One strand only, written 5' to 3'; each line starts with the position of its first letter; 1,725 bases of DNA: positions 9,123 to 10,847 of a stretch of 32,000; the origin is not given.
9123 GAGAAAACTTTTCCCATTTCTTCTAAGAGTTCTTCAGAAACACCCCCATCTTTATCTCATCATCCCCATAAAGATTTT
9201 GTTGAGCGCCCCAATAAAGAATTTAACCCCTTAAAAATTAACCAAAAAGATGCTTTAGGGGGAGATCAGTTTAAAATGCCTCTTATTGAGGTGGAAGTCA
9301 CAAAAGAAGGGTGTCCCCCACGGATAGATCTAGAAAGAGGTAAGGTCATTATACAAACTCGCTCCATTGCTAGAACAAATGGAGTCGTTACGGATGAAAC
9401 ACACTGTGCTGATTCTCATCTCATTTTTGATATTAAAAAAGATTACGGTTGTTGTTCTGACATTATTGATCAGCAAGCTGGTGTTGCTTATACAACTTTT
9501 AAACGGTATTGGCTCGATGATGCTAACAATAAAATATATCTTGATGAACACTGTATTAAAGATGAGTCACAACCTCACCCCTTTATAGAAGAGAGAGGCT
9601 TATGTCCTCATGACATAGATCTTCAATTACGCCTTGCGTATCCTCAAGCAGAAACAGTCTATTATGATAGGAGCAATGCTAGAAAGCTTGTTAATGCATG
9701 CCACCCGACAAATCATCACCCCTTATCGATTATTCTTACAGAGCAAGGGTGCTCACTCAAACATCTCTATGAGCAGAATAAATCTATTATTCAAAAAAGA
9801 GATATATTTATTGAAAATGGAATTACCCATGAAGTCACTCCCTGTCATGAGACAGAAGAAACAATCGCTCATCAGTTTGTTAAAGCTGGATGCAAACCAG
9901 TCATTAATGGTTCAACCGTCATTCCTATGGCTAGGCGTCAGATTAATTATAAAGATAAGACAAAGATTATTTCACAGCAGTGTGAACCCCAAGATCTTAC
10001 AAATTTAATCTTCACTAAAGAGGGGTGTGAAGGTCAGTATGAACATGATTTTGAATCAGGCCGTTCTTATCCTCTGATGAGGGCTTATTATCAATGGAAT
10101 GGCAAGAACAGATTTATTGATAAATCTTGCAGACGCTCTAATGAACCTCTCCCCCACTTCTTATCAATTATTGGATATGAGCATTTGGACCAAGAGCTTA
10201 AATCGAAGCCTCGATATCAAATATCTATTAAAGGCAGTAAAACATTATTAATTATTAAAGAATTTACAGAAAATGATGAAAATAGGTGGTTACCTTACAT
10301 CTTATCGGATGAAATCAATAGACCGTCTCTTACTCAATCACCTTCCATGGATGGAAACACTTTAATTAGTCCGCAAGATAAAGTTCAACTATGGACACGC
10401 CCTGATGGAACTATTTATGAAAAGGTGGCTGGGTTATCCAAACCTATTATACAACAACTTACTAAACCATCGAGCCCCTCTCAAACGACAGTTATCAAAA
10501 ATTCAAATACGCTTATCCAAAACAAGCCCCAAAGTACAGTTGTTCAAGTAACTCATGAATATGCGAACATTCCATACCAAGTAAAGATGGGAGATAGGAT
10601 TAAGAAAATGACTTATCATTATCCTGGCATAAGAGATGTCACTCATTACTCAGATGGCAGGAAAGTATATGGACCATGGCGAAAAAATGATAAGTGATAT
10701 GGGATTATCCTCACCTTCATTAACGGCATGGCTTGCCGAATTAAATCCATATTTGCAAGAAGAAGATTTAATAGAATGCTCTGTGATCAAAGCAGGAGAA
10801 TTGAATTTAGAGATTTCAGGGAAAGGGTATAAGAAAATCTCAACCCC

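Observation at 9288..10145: Six tandem roughly 47-residue Cys-pair modules in an 808-aa secreted protein wedged between virB10 and virB11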

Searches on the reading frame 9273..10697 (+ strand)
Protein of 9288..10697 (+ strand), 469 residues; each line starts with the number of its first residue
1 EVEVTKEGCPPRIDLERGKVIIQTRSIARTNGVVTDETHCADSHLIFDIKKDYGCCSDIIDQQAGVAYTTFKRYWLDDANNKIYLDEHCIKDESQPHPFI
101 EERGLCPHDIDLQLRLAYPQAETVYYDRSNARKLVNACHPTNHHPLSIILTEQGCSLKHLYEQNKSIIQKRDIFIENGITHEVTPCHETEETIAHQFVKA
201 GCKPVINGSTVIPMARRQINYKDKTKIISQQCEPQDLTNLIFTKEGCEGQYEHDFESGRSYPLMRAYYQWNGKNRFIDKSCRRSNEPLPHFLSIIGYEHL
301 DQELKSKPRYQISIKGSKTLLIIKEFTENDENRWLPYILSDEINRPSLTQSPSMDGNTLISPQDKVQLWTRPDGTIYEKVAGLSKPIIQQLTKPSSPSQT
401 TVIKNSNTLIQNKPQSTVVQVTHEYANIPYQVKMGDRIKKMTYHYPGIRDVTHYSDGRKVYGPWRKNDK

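Call 9: search_dna_similar(query=window:9288-10697:+, collection=plasmids, mode=protein, max_evalue=0.001, max_rows=30)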
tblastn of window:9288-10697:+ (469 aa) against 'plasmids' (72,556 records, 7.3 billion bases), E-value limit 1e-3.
Records with a match: 13; places in all: 16; records where one place covers at least 80% of the query: 8.
Best place of each record, by identity: <60% 13.
By first word of the organism name: Roseibium 6; Thalassospira 2; Microbulbifer 1; Magnetospirillum 1; Magnetospira 1; Nitrosospira 1; Desulfovibrio 1.
By predicted mobility (MOB-suite, as given by PLSDB): non-mobilizable 11; mobilizable 2.
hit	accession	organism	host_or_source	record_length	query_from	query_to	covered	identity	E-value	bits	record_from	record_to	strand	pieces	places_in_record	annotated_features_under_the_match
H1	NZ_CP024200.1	Thalassospira marina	-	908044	4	387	82%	29.1%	4e-31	134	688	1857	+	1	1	hypothetical protein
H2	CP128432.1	Microbulbifer sp. MKSA007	Smenospongia aurea,bacteria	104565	1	391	83%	28.6%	7e-33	201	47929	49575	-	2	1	hypothetical protein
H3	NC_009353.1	Magnetospirillum gryphiswaldense MSR-1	from the mud of the eutrophic river Ryck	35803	1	387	83%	26.5%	7e-37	152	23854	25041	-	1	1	hypothetical protein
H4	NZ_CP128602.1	Roseibium aggregatum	cell culture,marine biofilms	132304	2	382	81%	24.6%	7e-33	140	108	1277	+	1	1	none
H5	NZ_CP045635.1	Roseibium aggregatum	-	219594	5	382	81%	24.8%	4e-32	137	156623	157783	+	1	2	hypothetical protein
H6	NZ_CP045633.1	Roseibium aggregatum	-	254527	5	382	81%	24.6%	4e-33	140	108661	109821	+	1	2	hypothetical protein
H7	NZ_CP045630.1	Roseibium aggregatum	-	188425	5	382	81%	24.6%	3e-32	138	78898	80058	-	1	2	hypothetical protein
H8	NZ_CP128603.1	Roseibium aggregatum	cell culture,marine biofilms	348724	38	385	74%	25.1%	8e-14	123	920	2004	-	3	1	hypothetical protein (x2)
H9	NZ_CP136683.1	Thalassospira lucentensis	Macrocystis pyrifera gametophyte,Whole ...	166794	2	389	83%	22.2%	1e-24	115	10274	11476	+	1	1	hypothetical protein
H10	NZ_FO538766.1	Magnetospira sp. QH-2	-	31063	4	314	66%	26.5%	3e-23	110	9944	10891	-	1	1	hypothetical protein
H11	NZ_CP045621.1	Roseibium aggregatum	-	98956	7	375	79%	22.1%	5e-22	107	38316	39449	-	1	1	hypothetical protein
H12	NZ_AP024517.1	Nitrosospira sp. NRS527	Oryza sativa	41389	7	322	67%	24.9%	2e-16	90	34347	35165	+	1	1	hypothetical protein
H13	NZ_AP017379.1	Desulfovibrio ferrophilus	-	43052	9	290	60%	23.2%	2e-11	74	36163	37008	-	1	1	hypothetical protein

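Call 11: get_annotated_region(hit=H3, flank=9000)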
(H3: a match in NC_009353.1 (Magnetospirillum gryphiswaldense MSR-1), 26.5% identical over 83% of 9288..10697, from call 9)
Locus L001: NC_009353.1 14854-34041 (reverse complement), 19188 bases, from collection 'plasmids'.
description: Magnetospirillum gryphiswaldense MSR-1 plasmid pMSR-1, complete sequence
organism: Magnetospirillum gryphiswaldense MSR-1 (NCBI taxid 431944)
taxonomy: Bacteria; Pseudomonadota; Alphaproteobacteria; Rhodospirillales; Rhodospirillaceae; Magnetospirillum; Magnetospirillum gryphiswaldense; Magnetospirillum gryphiswaldense MSR-1
host: -; source: from the mud of the eutrophic river Ryck; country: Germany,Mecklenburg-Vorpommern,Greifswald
typing (MOB-suite, as given by PLSDB): non-mobilizable; replicon rep_cluster_1792; mating-pair formation MPF_T
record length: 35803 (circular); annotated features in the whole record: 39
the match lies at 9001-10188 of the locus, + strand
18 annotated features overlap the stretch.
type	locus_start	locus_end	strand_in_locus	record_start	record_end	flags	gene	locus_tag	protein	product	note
CDS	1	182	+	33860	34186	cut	-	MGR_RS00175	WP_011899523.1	hypothetical protein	-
CDS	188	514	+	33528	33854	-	-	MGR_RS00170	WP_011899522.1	hypothetical protein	-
CDS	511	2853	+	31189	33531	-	-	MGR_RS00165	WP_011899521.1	VirB4 family type IV secretion system protein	-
CDS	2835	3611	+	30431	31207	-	-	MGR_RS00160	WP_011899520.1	hypothetical protein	-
CDS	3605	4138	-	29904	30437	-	-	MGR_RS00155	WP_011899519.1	hypothetical protein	-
CDS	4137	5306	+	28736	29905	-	-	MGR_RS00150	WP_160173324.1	hypothetical protein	-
CDS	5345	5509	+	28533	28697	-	-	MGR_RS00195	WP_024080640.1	hypothetical protein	-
CDS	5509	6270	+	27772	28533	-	-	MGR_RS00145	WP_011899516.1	VirB8/TrbF family protein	-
CDS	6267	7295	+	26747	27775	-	-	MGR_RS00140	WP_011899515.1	TrbG/VirB9 family P-type conjugative transfer protein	-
CDS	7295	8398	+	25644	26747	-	-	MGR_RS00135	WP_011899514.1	TrbI/VirB10 family protein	-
CDS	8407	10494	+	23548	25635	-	-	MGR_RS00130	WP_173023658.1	hypothetical protein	-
CDS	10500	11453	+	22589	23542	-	-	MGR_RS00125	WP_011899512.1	CpaF/VirB11 family protein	-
CDS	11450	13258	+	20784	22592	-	-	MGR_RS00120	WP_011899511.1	type IV secretory system conjugative DNA transfer family protein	-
CDS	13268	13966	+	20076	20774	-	ssb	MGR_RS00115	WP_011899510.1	single-stranded DNA-binding protein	GO:0006310 - DNA recombination [Evidence IEA]; GO:0006281 - DNA repair [Evidence IEA]; GO:0006260 - DNA replication ...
CDS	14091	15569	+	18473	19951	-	-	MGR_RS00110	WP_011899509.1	ELWxxDGT repeat protein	-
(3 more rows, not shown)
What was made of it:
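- Closest known: TraN of F-type. Different: The T4SS class differs (MPF_T, call 11).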

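Call 12: get_annotated_region(hit=H2, flank=9000)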
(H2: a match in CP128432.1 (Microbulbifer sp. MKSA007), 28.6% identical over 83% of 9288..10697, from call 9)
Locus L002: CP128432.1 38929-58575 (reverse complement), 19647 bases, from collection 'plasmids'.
description: Microbulbifer sp. MKSA007 plasmid p_2, complete sequence
organism: Microbulbifer sp. MKSA007 (NCBI taxid 3054776)
taxonomy: Bacteria; Pseudomonadota; Gammaproteobacteria; Cellvibrionales; Microbulbiferaceae; Microbulbifer; Microbulbifer sp. MKSA007
host: -; source: Smenospongia aurea,bacteria; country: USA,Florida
typing (MOB-suite, as given by PLSDB): non-mobilizable
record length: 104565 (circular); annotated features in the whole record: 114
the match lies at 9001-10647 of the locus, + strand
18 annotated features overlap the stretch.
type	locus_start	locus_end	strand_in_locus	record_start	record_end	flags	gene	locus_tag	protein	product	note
CDS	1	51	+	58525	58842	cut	-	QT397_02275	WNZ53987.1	TrbC/VirB2 family protein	-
CDS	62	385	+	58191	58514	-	-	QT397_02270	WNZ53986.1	hypothetical protein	-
CDS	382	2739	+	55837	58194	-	-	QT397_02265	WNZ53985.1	hypothetical protein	-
CDS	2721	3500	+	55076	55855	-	-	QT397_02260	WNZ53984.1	hypothetical protein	-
CDS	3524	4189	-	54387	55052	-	-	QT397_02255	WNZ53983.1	hypothetical protein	-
CDS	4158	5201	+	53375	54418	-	-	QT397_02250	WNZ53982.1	hypothetical protein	-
CDS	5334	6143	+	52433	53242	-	-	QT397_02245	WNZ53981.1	VirB8/TrbF family protein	-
CDS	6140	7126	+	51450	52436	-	-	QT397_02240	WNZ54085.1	TrbG/VirB9 family P-type conjugative transfer protein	-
CDS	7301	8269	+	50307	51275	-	-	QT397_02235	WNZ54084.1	TrbI/VirB10 family protein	-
CDS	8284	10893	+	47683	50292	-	-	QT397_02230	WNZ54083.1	hypothetical protein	-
CDS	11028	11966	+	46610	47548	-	-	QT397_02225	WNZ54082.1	ATPase, T2SS/T4P/T4SS family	-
CDS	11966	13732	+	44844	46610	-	-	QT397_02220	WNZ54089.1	type IV secretory system conjugative DNA transfer family protein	-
CDS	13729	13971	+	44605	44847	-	-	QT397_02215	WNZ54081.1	hypothetical protein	-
CDS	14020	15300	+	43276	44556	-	-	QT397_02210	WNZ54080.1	DUF5710 domain-containing protein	-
CDS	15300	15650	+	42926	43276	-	-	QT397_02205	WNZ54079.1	hypothetical protein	-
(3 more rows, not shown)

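Call 13: search_protein_families(library=ncbifam, proteins=[L001:8407-10494:+, L002:8284-10893:+], max_evalue=0.01)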
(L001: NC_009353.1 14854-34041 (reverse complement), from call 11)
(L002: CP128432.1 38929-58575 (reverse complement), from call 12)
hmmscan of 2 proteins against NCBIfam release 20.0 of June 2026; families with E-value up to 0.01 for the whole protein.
L001:8407-10494:+ (695 aa): 0 families

L002:8284-10893:+ (869 aa): 0 families

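Call 19: find_homologous_proteins(query=A2, max_evalue=0.001)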
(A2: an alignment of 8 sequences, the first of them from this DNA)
Query A2 (8 sequences) (391 aa, profile of the alignment): 37 proteins with E <= 0.001 among 8000 candidates.
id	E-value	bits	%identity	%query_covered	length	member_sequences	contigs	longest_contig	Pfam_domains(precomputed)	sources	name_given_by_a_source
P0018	4.0e-181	620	27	98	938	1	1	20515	-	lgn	-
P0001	6.2e-177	606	95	100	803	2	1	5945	-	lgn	-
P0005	8.2e-177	606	74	99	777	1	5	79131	-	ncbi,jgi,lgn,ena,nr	ncbi:MAG: hypothetical protein BGO77_03150 [Caedibacter sp. 37-49]|nr:MAG: hypothetical protein BGO7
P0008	1.5e-173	595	59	99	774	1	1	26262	-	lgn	-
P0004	1.5e-169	582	74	99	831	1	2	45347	-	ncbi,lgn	-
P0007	7.6e-168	577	77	99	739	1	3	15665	-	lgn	-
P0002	2.6e-164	565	77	100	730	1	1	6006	-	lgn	-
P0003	4.9e-163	561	76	100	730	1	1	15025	-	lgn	-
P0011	7.2e-160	550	65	99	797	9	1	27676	-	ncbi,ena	-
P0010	2.7e-158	545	65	99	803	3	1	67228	-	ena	-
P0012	4.1e-158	545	59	99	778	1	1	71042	-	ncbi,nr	ncbi:hypothetical protein IM40_10090 (plasmid) [Candidatus Paracaedimonas acanthamoebae]|nr:hypothet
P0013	2.7e-157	542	64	99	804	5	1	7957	-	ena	-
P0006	1.5e-154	533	74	98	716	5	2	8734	-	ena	-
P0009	3.3e-153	528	63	98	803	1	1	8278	-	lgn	-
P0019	7.0e-152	524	27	100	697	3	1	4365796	-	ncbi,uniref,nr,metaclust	ncbi:conserved protein of unknown function [Magnetospirillum gryphiswaldense MSR-1 v2]|uniref:Secret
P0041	3.9e-93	331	30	98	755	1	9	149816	-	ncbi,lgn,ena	-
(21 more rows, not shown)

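Call 33: find_encoding_contigs(protein=P0018, flank=8000, max_places=2)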
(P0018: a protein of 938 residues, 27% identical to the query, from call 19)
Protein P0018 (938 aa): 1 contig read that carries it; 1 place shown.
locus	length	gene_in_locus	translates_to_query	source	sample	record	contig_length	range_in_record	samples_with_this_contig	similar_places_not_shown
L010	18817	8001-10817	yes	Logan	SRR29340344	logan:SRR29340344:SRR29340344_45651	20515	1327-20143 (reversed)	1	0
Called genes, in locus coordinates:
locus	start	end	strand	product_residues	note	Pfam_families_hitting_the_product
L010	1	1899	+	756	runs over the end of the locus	?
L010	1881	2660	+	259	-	-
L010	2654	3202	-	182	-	-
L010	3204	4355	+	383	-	-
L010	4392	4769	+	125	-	-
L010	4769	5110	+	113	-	PF03334:PhaG_MnhG_YufB (weak)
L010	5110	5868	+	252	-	PF04335:VirB8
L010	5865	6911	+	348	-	PF03524:CagX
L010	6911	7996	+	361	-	PF03743:TrbI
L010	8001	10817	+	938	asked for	-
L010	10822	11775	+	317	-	PF00437:T2SSE, PF27713:UCP018868 (weak)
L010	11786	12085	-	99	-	PF14384:BrnA_antitoxin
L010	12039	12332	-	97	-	PF04365:BrnT_toxin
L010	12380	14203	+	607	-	PF02534:T4SS-DNA_transf, PF10412:TrwB_AAD_bind, PF12696:TraG-D_C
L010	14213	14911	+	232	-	PF00436:SSB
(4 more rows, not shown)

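Call 34: find_encoding_contigs(protein=P0041, flank=8000, max_places=2)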
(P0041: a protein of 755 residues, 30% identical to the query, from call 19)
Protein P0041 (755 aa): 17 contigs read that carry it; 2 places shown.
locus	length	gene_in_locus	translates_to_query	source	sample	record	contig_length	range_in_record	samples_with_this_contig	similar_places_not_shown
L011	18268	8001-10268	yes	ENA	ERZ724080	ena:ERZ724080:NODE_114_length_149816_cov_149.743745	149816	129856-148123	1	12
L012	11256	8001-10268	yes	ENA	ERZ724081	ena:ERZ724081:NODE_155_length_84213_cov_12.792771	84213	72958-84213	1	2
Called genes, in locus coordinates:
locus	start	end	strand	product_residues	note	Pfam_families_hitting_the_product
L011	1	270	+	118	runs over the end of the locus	-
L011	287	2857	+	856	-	-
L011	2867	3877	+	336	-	-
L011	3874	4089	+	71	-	-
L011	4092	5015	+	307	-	PF04335:VirB8 (faint)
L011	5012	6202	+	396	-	PF03524:CagX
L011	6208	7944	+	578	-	PF03160:Calx-beta, PF03743:TrbI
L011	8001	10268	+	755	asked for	-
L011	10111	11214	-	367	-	PF14690:Zn_ribbon_ISL3, PF13542:HTH_Tnp_ISL3 (weak), PF01610:DDE_Tnp_ISL3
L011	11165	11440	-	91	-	-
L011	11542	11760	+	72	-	-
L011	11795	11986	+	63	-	-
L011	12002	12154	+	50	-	-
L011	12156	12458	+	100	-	-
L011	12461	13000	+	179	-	-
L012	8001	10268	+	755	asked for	-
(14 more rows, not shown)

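Call 51: get_annotated_region(hit=H13, flank=6000)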
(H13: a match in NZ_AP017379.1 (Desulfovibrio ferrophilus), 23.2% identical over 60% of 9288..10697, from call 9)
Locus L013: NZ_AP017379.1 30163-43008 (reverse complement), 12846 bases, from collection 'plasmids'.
description: Desulfovibrio ferrophilus strain IS5 plasmid pDFE, complete sequence
organism: Desulfovibrio ferrophilus (NCBI taxid 241368)
taxonomy: Bacteria; Thermodesulfobacteriota; Desulfovibrionia; Desulfovibrionales; Desulfovibrionaceae; Desulfovibrio; Desulfovibrio ferrophilus
host: -; source: -; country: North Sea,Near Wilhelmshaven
typing (MOB-suite, as given by PLSDB): mobilizable; relaxase MOBP
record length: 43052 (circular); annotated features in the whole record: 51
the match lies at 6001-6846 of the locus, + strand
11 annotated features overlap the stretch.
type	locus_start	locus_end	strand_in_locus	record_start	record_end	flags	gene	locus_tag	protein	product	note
CDS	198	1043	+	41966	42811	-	-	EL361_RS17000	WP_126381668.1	type IV secretion system protein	-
CDS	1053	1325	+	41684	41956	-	-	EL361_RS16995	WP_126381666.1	hypothetical protein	-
CDS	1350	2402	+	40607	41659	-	-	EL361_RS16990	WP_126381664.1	type IV secretion system protein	GO:0030255 - protein secretion by the type IV secretion system [Evidence IEA]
CDS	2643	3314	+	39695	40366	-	-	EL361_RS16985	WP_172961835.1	type IV secretion system protein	-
CDS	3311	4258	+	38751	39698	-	-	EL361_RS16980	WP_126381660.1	TrbG/VirB9 family P-type conjugative transfer protein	-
CDS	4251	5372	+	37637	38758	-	-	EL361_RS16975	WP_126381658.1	TrbI/VirB10 family protein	-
CDS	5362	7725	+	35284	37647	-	-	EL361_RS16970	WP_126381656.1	hypothetical protein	-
CDS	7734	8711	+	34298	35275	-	-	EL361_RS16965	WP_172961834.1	ATPase, T2SS/T4P/T4SS family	-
CDS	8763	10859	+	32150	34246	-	-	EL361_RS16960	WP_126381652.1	type IV secretory system conjugative DNA transfer family protein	-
CDS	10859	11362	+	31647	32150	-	-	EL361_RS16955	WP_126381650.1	lytic transglycosylase domain-containing protein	-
CDS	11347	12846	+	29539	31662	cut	-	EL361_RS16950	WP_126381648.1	type IA DNA topoisomerase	GO:0006265 - DNA topological change [Evidence IEA]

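Call 52: get_annotated_region(hit=H12, flank=6000)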
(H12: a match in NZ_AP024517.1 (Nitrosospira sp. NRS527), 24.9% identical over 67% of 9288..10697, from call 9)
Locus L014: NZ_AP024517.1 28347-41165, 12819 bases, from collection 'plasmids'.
description: Nitrosospira sp. NRS527 plasmid pNRS527-2, complete sequence
organism: Nitrosospira sp. NRS527 (NCBI taxid 155925)
taxonomy: Bacteria; Pseudomonadota; Betaproteobacteria; Nitrosomonadales; Nitrosomonadaceae; Nitrosospira; Nitrosospira sp. NRS527
host: -; source: Oryza sativa; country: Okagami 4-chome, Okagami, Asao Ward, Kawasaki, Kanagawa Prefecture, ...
typing (MOB-suite, as given by PLSDB): non-mobilizable
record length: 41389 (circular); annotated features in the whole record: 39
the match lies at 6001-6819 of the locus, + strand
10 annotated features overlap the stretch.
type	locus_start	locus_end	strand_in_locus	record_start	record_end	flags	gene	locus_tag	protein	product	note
CDS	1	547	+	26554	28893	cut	-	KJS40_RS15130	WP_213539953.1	hypothetical protein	-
CDS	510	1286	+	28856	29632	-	-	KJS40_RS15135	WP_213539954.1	type IV secretion system protein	-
CDS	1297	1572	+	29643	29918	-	-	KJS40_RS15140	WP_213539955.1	hypothetical protein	-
CDS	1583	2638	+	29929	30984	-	-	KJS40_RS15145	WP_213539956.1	type IV secretion system protein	GO:0030255 - protein secretion by the type IV secretion system [Evidence IEA]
CDS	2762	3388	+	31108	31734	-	-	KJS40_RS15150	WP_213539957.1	type IV secretion system protein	-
CDS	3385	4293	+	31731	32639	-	-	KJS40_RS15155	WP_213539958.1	TrbG/VirB9 family P-type conjugative transfer protein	-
CDS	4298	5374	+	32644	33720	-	-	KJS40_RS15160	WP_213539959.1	TrbI/VirB10 family protein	-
CDS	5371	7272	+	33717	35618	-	-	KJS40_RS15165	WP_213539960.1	hypothetical protein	-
CDS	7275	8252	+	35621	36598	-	-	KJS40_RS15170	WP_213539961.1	ATPase, T2SS/T4P/T4SS family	-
CDS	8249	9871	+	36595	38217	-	-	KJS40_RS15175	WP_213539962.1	type IV secretory system conjugative DNA transfer family protein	-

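Call 53: get_annotated_region(hit=H5, flank=6000)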
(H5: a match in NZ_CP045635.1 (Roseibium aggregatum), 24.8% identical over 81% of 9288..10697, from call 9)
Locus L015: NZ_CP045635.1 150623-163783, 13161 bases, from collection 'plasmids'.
description: Roseibium aggregatum strain ZYF612 plasmid unnamed4, complete sequence
organism: Roseibium aggregatum (NCBI taxid 187304)
taxonomy: Bacteria; Pseudomonadota; Alphaproteobacteria; Hyphomicrobiales; Stappiaceae; Roseibium; Roseibium aggregatum
host: -; source: -; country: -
typing (MOB-suite, as given by PLSDB): non-mobilizable
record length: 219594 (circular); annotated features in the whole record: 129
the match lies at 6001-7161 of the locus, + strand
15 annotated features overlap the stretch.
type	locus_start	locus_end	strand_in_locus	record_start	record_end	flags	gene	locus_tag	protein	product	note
CDS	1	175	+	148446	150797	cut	-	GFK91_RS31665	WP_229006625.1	type IV secretion system protein B4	-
CDS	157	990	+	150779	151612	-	-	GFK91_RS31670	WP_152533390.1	hypothetical protein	-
CDS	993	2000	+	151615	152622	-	-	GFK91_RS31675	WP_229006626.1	type IV secretion system protein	GO:0030255 - protein secretion by the type IV secretion system [Evidence IEA]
CDS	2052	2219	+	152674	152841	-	-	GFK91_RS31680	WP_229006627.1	hypothetical protein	-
CDS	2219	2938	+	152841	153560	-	-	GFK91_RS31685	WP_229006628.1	VirB8/TrbF family protein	-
CDS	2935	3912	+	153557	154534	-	-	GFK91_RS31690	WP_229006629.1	TrbG/VirB9 family P-type conjugative transfer protein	-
CDS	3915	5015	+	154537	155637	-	-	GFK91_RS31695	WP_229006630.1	TrbI/VirB10 family protein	-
CDS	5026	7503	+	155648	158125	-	-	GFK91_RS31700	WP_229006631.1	hypothetical protein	-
CDS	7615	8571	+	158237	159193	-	-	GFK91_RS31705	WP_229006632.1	ATPase, T2SS/T4P/T4SS family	-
CDS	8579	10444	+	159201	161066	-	-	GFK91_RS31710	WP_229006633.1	type IV secretory system conjugative DNA transfer family protein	-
CDS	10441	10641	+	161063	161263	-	-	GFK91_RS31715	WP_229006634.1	hypothetical protein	-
CDS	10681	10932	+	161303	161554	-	-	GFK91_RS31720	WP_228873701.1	hypothetical protein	-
CDS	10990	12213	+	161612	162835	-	-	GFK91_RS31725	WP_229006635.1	DUF5710 domain-containing protein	-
CDS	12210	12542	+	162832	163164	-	-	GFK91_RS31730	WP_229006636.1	hypothetical protein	-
CDS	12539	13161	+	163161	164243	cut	traI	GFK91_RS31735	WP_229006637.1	TraI/MobA(P) family conjugative relaxase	-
